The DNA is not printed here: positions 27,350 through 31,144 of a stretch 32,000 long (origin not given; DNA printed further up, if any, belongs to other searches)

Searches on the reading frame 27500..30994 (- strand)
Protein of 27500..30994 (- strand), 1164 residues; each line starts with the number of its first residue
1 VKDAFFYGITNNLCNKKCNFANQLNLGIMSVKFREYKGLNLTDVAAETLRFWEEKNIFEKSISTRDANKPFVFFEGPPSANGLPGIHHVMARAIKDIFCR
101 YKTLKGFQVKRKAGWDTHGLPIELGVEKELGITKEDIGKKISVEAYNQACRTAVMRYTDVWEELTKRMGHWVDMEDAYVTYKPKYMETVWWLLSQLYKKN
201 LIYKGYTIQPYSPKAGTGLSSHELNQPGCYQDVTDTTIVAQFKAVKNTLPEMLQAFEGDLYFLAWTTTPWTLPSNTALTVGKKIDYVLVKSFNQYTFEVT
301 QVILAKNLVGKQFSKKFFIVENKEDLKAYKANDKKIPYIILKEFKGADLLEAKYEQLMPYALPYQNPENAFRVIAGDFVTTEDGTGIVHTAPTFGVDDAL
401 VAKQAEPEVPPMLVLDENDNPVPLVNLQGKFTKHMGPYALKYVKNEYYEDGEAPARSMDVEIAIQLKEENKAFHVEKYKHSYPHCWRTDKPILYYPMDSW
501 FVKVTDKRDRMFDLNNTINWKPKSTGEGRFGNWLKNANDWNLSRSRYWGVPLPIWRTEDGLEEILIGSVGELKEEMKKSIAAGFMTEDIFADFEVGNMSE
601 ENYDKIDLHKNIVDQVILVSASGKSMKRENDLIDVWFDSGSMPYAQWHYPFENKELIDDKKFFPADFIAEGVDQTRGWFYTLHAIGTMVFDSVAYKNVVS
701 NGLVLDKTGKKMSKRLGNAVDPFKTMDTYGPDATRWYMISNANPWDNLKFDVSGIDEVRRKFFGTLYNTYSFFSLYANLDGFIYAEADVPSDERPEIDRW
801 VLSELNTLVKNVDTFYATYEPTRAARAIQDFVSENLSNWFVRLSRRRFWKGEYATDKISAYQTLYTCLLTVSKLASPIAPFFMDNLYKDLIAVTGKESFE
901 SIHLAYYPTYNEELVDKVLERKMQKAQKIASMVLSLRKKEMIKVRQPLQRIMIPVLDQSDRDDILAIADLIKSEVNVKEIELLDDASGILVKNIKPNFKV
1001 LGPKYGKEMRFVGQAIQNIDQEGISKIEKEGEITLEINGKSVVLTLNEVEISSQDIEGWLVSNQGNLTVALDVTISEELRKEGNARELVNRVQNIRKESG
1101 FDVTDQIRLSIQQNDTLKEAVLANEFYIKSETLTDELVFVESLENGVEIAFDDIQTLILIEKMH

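Call 15: search_protein_families(library=pfam, proteins=[window:27500-30994:-])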
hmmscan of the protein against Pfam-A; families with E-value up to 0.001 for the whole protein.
window:27500-30994:- (1164 aa): 4 families
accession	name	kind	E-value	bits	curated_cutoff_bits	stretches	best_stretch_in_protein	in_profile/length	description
PF00133.28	tRNA-synt_1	-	5e-121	404.8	22.7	1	48-749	2-412/414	tRNA synthetases class I (I, L, M and V)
PF19302.4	DUF5915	-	3.3e-59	200.2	27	1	969-1162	2-194/195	Domain of unknown function (DUF5915)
PF08264.19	Anticodon_1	-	3.6e-30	105.2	25.1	1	798-949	1-145/148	Anticodon-binding domain of tRNA ligase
PF09334.17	tRNA-synt_1g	-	4.1e-16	59.2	20.1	2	80-225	10-136/391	tRNA synthetases class I (M)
